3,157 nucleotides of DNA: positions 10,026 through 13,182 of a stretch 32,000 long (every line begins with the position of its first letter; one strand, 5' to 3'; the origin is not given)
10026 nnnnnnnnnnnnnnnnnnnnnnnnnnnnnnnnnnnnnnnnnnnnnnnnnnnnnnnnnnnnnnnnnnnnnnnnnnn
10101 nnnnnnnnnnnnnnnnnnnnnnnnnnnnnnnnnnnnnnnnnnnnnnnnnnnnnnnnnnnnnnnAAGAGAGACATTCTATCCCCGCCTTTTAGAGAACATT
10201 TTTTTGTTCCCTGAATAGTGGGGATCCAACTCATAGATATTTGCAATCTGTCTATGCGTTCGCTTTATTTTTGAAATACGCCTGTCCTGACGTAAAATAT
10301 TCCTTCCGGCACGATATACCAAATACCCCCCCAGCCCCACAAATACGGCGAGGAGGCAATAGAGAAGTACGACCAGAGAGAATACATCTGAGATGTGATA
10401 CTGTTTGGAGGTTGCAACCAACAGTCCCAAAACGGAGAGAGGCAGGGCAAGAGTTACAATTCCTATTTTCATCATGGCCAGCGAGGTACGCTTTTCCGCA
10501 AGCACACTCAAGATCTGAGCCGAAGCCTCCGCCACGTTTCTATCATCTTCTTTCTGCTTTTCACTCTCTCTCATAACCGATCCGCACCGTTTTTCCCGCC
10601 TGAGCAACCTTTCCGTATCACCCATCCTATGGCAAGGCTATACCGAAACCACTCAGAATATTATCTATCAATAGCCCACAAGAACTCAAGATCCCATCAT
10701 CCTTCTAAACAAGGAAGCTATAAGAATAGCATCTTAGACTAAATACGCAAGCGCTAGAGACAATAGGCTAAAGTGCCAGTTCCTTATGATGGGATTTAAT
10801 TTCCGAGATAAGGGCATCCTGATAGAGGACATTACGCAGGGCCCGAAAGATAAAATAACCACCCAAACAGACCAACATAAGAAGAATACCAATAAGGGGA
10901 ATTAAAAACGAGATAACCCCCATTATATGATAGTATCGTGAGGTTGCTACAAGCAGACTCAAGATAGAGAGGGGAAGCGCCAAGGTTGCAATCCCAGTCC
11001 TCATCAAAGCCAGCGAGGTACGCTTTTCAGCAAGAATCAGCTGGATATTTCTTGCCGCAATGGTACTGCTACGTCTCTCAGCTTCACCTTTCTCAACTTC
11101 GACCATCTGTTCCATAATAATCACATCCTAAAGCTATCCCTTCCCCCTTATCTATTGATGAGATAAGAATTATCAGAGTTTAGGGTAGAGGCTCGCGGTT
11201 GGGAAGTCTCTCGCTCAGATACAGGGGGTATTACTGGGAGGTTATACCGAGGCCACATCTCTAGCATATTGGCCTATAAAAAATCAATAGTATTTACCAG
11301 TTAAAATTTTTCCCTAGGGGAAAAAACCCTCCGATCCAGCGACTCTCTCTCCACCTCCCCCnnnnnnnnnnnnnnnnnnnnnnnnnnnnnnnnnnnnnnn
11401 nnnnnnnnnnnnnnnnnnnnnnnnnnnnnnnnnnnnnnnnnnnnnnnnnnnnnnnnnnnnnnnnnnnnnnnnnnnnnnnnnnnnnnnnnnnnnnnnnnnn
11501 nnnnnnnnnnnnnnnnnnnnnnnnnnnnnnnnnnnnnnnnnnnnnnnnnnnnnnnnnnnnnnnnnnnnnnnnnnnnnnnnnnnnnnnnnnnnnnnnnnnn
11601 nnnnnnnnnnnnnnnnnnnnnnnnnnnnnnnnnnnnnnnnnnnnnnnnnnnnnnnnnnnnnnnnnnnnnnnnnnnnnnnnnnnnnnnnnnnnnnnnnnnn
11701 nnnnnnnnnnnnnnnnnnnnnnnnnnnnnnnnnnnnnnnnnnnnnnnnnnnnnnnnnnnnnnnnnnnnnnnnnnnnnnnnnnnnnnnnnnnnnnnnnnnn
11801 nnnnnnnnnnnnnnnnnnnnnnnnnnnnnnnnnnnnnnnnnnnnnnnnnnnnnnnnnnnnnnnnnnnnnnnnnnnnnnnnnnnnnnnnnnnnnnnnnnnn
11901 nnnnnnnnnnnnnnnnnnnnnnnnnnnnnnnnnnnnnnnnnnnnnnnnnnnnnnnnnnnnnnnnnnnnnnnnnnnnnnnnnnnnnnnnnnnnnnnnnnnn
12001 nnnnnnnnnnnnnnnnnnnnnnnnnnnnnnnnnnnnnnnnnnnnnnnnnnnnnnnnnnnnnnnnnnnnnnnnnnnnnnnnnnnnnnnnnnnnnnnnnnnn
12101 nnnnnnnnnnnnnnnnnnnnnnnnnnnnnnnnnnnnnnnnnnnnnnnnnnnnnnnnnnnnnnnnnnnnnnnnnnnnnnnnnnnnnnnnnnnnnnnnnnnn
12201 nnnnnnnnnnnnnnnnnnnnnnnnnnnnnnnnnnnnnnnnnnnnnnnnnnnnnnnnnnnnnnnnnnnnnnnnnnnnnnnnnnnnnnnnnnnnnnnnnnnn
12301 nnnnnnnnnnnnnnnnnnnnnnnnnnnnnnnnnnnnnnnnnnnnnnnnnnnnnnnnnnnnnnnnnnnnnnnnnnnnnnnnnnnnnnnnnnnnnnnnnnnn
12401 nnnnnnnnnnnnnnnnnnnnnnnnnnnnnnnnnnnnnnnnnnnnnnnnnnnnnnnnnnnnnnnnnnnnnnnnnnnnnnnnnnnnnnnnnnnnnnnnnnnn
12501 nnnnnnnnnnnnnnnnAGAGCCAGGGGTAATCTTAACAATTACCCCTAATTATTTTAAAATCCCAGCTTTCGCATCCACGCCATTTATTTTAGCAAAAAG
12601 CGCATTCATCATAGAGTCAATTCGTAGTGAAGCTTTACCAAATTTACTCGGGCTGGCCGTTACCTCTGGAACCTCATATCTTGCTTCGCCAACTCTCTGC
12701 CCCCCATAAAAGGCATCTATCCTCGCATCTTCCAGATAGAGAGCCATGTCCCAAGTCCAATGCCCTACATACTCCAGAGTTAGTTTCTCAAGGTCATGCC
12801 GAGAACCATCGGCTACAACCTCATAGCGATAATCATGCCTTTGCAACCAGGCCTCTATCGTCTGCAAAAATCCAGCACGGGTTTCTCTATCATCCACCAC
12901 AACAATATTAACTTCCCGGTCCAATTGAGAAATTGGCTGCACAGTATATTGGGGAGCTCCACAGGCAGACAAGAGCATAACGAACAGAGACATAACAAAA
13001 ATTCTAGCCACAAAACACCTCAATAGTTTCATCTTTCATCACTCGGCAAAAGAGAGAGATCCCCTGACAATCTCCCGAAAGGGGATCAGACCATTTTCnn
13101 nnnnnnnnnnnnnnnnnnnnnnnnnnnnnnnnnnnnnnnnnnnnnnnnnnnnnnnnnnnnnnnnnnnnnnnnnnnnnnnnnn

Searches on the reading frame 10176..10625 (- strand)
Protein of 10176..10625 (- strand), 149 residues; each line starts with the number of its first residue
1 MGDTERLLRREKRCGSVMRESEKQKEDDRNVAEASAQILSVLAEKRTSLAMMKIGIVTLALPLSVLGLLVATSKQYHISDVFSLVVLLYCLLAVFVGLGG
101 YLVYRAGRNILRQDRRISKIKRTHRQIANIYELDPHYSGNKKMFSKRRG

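Call 13: search_protein_families(library=pfam, proteins=[window:10176-10625:-], max_evalue=0.00001)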
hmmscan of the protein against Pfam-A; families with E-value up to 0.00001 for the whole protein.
window:10176-10625:- (149 aa): 0 families

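Call 33: search_protein_families(library=ncbifam, proteins=[window:10176-10625:-], max_evalue=1e-10)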
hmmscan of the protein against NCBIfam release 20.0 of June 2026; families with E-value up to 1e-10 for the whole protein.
window:10176-10625:- (149 aa): 0 families

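Call 79: search_protein_families(library=pfam, proteins=[window:10176-10625:-], max_evalue=0.01)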
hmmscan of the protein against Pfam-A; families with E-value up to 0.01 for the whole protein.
window:10176-10625:- (149 aa): 1 family
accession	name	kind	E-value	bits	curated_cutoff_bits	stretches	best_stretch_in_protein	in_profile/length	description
PF00375.23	SDF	-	0.0085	15.6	27.9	1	42-112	162-237/387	Sodium:dicarboxylate symporter family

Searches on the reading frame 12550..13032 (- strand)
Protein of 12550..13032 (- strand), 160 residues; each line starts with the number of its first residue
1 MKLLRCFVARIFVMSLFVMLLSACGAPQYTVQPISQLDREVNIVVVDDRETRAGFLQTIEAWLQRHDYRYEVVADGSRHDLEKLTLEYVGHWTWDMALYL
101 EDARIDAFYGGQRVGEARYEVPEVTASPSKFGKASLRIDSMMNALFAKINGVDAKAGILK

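Call 13: search_protein_families(library=pfam, proteins=[window:12550-13032:-], max_evalue=0.00001)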
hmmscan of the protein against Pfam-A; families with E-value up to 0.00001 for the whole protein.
window:12550-13032:- (160 aa): 0 families

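Call 33: search_protein_families(library=ncbifam, proteins=[window:12550-13032:-], max_evalue=1e-10)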
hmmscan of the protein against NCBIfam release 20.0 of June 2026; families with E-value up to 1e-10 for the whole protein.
window:12550-13032:- (160 aa): 1 family
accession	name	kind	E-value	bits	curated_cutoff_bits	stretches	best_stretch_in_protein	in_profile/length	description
NF040519.1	Sbal_3080_fam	subfamily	5.6e-38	130.4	80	1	14-146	2-135/136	Sbal_3080 family lipoprotein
